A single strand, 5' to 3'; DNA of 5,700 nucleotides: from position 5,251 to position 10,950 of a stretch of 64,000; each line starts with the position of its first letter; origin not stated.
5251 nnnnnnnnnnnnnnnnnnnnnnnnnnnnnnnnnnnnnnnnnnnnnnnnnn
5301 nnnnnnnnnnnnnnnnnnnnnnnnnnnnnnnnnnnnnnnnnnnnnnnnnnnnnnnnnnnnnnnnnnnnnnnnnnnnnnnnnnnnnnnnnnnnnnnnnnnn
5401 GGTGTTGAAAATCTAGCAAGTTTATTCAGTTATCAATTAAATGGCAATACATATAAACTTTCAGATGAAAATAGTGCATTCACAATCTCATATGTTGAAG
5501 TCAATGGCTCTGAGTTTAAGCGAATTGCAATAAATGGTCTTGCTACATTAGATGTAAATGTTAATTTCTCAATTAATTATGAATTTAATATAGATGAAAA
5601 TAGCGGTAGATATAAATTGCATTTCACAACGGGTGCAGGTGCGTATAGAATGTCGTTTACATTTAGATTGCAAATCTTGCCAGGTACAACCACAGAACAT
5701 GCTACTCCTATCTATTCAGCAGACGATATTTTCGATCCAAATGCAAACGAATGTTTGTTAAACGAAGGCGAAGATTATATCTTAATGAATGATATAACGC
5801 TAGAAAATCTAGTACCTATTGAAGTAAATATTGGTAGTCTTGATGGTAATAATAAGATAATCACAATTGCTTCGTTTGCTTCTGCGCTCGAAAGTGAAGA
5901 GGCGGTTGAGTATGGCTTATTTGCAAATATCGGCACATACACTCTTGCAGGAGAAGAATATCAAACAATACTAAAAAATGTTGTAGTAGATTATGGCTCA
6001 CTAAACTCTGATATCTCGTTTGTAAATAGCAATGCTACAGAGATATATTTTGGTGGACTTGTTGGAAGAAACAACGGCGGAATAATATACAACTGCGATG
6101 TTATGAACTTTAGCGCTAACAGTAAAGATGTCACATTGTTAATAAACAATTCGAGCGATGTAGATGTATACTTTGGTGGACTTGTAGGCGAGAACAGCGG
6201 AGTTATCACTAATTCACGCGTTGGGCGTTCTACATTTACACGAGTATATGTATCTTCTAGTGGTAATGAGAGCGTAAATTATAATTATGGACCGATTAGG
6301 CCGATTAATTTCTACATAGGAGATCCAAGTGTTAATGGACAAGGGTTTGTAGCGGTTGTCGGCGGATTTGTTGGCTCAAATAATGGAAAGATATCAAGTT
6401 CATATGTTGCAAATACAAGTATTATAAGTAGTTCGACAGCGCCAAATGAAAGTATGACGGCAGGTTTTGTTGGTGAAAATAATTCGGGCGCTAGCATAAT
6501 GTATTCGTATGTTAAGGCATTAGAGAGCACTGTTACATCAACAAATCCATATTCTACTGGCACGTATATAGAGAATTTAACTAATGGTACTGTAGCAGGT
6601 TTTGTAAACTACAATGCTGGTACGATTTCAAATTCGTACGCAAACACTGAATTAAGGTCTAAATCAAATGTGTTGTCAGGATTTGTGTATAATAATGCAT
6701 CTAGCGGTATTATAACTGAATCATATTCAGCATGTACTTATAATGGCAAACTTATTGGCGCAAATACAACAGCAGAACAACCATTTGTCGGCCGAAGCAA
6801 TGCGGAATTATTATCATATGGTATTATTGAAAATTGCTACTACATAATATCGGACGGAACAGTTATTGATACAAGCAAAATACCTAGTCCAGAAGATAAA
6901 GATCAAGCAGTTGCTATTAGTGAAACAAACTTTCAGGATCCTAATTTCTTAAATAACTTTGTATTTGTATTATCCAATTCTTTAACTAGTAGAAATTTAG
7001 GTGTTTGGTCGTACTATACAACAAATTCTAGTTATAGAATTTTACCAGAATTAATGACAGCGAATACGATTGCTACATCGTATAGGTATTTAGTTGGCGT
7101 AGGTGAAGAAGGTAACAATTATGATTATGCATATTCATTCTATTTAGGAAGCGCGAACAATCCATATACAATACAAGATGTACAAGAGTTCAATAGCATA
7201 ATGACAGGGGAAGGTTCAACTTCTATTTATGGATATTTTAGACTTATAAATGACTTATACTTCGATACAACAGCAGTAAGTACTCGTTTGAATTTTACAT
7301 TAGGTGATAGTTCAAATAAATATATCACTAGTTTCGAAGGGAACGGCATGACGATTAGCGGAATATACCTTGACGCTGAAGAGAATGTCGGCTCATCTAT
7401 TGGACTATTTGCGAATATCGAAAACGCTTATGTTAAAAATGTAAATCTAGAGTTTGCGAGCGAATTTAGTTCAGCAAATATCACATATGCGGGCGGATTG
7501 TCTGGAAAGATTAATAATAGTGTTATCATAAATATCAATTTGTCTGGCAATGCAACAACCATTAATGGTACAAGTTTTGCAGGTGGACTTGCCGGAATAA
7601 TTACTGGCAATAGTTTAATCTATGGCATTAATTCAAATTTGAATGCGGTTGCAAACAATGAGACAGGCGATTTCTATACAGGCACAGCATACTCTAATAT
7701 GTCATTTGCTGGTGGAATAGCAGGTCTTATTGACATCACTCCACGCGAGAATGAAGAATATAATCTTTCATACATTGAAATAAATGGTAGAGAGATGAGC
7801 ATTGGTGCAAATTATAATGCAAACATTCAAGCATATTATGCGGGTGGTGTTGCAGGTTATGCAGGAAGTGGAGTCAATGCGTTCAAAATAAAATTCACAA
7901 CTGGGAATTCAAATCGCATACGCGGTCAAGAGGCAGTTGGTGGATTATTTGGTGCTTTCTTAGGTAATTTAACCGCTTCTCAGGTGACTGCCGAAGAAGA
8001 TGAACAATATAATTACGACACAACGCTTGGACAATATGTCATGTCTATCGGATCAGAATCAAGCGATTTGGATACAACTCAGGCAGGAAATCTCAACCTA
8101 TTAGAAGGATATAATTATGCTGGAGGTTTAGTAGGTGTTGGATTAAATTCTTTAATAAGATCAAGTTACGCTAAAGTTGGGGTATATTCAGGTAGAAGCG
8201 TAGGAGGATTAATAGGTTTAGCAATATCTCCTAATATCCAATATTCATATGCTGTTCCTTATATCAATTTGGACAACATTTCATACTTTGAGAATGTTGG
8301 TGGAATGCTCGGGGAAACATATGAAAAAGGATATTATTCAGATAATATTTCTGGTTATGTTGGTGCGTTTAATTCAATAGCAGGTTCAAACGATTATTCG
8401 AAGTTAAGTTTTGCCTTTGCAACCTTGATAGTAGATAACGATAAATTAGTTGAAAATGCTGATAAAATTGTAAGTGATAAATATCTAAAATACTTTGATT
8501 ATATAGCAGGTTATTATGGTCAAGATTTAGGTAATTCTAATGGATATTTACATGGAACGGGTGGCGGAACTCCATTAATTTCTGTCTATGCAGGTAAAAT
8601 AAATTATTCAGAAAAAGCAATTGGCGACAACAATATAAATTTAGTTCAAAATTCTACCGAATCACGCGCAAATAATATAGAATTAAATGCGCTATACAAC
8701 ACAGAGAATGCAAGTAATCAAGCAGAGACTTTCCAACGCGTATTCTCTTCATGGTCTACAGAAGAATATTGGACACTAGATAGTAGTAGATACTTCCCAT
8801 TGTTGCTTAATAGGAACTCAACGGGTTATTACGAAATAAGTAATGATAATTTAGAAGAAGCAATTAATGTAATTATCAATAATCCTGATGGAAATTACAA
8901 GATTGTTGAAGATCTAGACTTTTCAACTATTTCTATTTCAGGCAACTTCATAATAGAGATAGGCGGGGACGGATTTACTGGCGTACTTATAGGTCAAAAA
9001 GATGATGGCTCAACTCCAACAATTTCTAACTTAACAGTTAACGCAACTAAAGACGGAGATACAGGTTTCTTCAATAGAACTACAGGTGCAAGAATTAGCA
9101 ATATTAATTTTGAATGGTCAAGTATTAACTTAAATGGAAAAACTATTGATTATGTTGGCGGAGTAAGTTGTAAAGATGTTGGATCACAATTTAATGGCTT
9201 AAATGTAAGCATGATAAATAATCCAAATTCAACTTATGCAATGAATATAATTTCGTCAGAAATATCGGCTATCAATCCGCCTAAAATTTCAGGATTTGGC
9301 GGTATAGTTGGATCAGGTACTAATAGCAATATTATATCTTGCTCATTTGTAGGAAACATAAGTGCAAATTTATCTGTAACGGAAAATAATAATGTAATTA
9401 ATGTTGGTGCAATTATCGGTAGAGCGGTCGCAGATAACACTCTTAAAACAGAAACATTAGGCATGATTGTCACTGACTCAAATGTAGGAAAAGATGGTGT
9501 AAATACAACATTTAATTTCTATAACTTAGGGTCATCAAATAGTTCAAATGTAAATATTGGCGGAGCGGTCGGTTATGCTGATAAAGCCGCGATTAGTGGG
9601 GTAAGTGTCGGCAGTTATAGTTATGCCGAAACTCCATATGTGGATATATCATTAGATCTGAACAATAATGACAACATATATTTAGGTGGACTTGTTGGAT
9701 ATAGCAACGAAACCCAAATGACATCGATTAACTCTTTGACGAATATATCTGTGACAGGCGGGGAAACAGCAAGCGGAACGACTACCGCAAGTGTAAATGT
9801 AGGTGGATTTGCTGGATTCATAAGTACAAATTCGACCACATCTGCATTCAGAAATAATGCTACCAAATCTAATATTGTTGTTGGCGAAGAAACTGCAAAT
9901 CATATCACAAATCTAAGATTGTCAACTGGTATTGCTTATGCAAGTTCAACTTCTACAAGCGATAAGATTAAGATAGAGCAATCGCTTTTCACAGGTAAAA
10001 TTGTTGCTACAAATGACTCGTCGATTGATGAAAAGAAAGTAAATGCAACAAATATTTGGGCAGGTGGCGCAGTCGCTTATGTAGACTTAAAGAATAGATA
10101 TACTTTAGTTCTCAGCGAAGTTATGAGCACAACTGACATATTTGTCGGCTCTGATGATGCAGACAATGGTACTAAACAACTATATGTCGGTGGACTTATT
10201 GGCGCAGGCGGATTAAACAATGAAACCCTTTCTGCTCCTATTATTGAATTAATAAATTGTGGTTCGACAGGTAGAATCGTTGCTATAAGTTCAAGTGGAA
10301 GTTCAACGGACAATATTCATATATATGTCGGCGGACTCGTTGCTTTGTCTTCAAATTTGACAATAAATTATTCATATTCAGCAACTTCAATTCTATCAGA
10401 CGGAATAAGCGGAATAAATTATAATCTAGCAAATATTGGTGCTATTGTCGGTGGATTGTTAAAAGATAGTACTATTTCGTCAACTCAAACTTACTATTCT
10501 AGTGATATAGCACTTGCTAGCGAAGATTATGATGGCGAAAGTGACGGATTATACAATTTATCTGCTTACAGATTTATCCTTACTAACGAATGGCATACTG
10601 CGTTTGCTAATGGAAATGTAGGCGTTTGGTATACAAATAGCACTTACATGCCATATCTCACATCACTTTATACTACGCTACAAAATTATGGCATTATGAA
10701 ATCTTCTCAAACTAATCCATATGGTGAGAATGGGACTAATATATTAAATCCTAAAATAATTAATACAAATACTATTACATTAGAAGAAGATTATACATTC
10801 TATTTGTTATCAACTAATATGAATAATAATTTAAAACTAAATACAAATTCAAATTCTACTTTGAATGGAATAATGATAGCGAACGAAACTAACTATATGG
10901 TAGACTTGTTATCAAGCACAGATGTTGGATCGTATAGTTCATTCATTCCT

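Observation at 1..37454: Locus-level: three architecture-related GLUG proteins plus an orphan lipoprotein occupy about half the window, with no classical Gram-positive anchors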

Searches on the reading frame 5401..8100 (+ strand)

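Call 87: search_protein_families(library=pfam, proteins=[window:5401-8100:+], max_evalue=0.1)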
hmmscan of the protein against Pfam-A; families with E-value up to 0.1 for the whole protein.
window:5401-8100:+ (900 aa): 1 family
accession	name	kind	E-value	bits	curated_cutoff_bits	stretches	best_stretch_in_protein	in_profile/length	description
PF07581.17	Glug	-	0.031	15.1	20.5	1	216-233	4-22/28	The GLUG motif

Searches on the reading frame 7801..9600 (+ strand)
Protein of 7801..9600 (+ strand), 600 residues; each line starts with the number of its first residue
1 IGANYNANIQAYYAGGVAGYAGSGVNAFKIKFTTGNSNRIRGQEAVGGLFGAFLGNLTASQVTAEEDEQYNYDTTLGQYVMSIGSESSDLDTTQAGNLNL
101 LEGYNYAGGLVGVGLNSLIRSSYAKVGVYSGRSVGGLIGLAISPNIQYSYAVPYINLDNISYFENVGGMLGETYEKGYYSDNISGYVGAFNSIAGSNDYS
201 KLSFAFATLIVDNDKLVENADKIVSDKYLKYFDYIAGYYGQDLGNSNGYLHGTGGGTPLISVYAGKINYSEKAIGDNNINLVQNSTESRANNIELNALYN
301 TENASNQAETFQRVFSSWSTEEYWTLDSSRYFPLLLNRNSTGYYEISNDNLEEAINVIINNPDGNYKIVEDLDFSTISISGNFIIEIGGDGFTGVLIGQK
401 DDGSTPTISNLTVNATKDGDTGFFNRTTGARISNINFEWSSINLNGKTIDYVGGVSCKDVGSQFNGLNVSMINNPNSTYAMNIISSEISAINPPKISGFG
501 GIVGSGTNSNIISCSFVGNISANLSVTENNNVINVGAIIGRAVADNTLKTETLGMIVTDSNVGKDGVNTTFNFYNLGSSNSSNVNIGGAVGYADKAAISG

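Call 7: search_protein_families(library=pfam, proteins=[window:7801-9600:+], max_evalue=1)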
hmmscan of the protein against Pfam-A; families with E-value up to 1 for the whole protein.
window:7801-9600:+ (600 aa): 1 family
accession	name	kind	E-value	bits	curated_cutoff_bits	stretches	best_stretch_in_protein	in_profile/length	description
PF07581.17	Glug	-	0.00083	20.1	20.5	1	103-126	1-25/28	The GLUG motif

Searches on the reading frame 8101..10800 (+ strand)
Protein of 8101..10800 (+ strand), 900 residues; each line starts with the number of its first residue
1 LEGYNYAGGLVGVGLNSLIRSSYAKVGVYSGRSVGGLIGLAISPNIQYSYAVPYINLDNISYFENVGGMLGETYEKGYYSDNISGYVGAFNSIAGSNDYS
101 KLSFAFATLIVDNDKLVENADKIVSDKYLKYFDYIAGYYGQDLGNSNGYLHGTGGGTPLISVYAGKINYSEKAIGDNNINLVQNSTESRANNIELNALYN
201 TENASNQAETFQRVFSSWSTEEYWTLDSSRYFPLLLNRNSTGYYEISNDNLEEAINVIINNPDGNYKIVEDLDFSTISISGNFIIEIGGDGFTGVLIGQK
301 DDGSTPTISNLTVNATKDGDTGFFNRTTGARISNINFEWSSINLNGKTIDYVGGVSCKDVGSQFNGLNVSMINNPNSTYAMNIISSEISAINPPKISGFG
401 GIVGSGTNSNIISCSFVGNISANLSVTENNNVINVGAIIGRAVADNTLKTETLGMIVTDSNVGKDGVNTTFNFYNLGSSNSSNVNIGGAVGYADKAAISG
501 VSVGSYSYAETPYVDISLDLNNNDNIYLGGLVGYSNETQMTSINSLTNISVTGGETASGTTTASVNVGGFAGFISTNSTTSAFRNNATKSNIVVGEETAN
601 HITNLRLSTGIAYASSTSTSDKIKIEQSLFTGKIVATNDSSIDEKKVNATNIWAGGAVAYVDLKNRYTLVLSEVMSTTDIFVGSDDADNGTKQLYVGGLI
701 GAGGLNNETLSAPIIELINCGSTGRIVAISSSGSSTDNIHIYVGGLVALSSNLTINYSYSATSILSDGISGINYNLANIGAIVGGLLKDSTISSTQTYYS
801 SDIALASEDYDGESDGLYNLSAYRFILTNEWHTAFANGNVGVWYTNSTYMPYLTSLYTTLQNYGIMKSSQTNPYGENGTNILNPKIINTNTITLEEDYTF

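Call 87: search_protein_families(library=pfam, proteins=[window:8101-10800:+], max_evalue=0.1)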
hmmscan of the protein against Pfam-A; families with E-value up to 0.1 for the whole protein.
window:8101-10800:+ (900 aa): 1 family
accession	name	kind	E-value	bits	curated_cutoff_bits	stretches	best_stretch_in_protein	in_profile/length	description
PF07581.17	Glug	-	6.8e-06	26.6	20.5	0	3-26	1-25/28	The GLUG motif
